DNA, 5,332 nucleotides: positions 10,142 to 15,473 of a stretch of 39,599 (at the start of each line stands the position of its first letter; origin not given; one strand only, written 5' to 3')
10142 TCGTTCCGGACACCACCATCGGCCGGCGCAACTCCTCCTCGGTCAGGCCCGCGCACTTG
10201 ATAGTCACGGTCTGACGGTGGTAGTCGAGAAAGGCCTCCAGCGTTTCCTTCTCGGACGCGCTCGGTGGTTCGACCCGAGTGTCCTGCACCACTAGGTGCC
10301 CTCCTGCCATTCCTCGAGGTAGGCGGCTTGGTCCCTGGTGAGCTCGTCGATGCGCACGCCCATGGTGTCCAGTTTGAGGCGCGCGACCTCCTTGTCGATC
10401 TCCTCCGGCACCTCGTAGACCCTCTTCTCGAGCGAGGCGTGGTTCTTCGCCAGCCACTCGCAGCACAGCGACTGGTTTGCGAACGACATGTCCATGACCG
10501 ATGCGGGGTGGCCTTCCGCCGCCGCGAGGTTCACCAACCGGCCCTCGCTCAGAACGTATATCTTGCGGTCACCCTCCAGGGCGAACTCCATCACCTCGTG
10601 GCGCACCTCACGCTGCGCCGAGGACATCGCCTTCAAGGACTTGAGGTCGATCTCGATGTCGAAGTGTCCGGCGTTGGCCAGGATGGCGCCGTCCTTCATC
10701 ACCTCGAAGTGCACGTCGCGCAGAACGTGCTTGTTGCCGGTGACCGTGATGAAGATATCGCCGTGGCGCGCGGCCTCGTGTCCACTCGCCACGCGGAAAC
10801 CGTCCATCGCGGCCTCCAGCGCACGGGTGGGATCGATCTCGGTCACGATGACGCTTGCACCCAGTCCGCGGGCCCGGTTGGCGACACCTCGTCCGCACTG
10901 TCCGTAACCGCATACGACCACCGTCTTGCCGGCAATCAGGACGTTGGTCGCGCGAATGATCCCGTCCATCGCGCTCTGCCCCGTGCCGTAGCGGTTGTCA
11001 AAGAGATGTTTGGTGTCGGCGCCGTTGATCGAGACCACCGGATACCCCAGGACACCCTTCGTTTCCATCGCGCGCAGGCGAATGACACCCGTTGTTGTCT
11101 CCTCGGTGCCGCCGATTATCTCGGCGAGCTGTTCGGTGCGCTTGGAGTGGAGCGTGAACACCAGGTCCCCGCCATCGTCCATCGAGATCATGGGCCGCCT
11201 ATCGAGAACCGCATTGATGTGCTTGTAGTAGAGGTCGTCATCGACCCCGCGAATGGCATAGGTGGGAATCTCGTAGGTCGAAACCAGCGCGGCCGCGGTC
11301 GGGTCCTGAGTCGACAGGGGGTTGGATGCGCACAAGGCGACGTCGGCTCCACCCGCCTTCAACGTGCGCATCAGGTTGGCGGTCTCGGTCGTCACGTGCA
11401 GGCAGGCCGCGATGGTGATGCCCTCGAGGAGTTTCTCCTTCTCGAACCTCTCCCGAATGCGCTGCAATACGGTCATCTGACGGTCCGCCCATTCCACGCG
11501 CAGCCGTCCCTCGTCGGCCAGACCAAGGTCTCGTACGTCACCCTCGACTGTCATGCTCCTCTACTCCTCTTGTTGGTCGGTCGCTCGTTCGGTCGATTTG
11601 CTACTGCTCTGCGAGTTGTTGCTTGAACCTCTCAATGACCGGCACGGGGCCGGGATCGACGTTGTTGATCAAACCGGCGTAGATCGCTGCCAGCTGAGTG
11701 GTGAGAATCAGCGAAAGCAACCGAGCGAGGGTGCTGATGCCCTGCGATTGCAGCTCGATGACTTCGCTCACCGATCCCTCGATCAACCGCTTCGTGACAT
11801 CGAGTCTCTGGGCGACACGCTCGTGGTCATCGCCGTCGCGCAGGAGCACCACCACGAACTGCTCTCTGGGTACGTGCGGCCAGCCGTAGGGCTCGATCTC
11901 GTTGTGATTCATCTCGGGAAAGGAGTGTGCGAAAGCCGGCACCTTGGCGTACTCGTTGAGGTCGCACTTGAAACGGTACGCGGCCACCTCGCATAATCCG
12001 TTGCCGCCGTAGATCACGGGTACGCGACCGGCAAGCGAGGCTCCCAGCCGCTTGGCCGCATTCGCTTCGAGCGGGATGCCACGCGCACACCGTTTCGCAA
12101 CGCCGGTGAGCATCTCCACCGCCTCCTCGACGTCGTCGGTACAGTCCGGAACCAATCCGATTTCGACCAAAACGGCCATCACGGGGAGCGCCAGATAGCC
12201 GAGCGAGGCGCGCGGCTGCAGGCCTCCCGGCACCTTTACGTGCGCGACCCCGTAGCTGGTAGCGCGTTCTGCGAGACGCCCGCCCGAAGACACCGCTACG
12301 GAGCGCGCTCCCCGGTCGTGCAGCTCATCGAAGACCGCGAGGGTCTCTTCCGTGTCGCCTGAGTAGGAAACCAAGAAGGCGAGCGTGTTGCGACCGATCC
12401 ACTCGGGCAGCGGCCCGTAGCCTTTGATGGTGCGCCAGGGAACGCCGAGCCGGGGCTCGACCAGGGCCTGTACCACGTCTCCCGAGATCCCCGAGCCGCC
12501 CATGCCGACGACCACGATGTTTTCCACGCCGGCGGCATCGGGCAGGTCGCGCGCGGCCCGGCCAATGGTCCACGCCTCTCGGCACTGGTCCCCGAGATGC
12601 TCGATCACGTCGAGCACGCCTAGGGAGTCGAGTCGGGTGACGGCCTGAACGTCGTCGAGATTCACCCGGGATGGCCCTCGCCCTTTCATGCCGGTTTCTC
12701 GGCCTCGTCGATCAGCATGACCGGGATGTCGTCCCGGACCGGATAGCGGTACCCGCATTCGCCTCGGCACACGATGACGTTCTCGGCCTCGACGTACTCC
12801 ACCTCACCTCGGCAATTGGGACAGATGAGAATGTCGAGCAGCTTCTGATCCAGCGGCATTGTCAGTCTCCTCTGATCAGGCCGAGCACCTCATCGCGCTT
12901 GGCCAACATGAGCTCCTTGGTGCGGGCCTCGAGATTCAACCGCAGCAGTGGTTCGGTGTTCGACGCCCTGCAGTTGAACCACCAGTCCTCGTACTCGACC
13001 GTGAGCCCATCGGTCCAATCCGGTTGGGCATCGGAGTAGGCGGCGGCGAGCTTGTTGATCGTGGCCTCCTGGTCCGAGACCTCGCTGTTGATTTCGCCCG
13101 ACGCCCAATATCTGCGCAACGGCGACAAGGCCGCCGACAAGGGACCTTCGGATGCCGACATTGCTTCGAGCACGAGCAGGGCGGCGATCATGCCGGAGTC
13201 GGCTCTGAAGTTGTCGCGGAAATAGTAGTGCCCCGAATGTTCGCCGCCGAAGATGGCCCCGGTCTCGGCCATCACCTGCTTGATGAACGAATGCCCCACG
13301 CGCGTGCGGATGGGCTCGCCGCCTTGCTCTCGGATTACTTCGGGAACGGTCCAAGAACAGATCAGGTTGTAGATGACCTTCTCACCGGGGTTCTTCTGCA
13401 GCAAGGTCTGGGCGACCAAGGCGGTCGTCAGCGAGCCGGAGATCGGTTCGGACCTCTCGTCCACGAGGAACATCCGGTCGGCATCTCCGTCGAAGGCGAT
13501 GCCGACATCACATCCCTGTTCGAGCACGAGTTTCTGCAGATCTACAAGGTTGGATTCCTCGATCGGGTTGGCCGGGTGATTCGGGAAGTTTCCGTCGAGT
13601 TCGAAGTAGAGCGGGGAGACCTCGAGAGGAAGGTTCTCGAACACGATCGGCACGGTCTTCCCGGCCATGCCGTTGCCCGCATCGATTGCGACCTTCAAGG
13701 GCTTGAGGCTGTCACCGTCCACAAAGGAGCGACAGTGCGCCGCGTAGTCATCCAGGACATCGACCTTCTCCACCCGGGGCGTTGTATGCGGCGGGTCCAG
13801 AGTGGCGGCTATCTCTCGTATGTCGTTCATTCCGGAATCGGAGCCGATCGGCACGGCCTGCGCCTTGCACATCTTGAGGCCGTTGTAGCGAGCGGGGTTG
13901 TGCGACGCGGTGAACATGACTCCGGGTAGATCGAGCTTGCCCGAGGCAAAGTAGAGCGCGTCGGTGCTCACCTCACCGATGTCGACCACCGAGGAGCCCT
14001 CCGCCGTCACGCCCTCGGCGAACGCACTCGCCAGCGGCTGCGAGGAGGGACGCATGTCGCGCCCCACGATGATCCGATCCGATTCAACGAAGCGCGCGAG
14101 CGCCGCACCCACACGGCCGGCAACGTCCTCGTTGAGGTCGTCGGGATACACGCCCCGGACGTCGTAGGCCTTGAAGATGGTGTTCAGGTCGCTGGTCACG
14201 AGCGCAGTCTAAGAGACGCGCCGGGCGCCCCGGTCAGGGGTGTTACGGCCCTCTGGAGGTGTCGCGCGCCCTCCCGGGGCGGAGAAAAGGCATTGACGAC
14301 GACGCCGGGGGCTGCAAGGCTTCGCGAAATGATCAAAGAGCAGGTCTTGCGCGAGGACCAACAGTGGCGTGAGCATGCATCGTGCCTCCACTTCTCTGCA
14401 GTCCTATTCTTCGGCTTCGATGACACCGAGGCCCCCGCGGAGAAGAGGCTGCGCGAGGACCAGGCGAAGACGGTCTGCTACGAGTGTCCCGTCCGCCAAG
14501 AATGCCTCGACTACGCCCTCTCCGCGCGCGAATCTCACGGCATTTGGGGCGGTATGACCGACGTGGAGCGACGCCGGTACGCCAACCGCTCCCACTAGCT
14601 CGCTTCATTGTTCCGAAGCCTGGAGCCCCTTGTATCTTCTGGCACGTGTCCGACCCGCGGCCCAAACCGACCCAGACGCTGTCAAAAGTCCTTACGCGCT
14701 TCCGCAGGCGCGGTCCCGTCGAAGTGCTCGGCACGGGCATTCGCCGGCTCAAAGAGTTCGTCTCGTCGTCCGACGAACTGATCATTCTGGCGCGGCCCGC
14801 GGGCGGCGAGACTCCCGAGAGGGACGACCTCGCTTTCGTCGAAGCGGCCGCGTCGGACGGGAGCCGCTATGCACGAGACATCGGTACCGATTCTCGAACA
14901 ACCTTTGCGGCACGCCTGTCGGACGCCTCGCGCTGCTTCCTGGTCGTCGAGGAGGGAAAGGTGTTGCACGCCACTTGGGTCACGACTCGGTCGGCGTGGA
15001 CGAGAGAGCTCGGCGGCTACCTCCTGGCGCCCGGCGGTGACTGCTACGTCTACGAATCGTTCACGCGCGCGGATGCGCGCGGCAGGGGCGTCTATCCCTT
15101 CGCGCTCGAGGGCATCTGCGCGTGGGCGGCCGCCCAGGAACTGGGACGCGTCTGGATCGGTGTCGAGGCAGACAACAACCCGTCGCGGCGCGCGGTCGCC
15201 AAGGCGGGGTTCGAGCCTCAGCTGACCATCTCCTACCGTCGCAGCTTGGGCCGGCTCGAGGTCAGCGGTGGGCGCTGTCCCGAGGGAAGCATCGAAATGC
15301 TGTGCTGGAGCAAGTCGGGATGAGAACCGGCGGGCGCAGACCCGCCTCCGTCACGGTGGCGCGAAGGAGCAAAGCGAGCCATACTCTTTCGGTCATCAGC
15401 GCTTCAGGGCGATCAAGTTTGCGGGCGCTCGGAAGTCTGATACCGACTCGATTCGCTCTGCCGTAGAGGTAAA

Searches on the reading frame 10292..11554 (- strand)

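Call 22: search_protein_families(library=pfam, proteins=[window:10292-11554:-], max_evalue=0.00001)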
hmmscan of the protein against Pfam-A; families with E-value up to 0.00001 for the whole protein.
window:10292-11554:- (420 aa): 4 families
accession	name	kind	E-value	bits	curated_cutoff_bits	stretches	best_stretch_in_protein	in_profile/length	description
PF05221.23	AdoHcyase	-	4.6e-57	193.9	25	2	7-139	4-140/299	S-adenosyl-L-homocysteine hydrolase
PF00670.27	AdoHcyase_NAD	-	3.5e-55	187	27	1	187-347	1-161/162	S-adenosyl-L-homocysteine hydrolase, NAD binding domain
PF02826.25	2-Hacid_dh_C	-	6.1e-11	42.5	25.1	1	206-297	33-128/178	D-isomer specific 2-hydroxyacid dehydrogenase, NAD binding domain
PF07991.19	KARI_N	-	4.1e-08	33.4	20.6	1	207-303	2-102/165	Acetohydroxy acid isomeroreductase, NADPH-binding domain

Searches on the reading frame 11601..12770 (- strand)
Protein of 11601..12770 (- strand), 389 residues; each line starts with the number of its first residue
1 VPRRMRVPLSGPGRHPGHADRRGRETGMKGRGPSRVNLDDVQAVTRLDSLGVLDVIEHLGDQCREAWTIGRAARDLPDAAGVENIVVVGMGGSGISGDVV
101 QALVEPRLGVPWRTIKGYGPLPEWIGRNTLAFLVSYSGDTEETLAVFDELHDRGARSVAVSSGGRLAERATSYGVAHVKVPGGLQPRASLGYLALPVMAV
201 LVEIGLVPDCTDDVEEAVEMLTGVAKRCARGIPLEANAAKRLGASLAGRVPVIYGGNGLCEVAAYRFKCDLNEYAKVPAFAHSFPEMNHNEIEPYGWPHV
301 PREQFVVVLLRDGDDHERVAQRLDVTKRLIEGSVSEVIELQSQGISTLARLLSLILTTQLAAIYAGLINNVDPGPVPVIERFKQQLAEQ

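Call 22: search_protein_families(library=pfam, proteins=[window:11601-12770:-], max_evalue=0.00001)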
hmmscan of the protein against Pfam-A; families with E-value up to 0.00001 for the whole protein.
window:11601-12770:- (389 aa): 1 family
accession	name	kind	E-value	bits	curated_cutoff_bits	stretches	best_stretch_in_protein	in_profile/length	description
PF10432.14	bact-PGI_C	-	3.9e-44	150.7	24.5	1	236-386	2-151/151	Bacterial phospho-glucose isomerase C-terminal SIS domain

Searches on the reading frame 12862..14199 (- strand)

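Call 22: search_protein_families(library=pfam, proteins=[window:12862-14199:-], max_evalue=0.00001)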
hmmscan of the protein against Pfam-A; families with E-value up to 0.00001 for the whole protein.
window:12862-14199:- (445 aa): 4 families
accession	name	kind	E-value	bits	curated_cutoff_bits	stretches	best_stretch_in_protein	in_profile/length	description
PF02878.22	PGM_PMM_I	-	6.5e-33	113.8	22.5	1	8-134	3-134/138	Phosphoglucomutase/phosphomannomutase, alpha/beta/alpha domain I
PF02880.22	PGM_PMM_III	-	7.2e-28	97.5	20.7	1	258-359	5-110/115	Phosphoglucomutase/phosphomannomutase, alpha/beta/alpha domain III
PF02879.22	PGM_PMM_II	-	8.8e-25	87.7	29.3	1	150-249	1-102/103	Phosphoglucomutase/phosphomannomutase, alpha/beta/alpha domain II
PF00408.26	PGM_PMM_IV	-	1.3e-08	35.3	23.1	1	369-438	1-65/68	Phosphoglucomutase/phosphomannomutase, C-terminal domain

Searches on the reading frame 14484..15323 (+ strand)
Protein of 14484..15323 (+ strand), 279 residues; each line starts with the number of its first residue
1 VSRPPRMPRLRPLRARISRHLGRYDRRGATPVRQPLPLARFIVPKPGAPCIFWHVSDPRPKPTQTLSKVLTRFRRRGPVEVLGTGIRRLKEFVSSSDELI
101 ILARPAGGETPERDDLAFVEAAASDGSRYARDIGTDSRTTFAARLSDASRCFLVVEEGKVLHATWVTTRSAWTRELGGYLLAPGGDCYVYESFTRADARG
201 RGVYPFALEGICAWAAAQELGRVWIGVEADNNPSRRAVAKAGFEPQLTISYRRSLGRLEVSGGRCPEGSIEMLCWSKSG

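Call 23: search_protein_families(library=pfam, proteins=[window:14484-15323:+], max_evalue=0.00001)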
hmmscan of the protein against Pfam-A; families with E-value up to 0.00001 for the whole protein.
window:14484-15323:+ (279 aa): 1 family
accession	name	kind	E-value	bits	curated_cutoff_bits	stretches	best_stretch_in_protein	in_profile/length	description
PF00583.31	Acetyltransf_1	-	2.8e-06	28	20.7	1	141-243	24-116/116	Acetyltransferase (GNAT) family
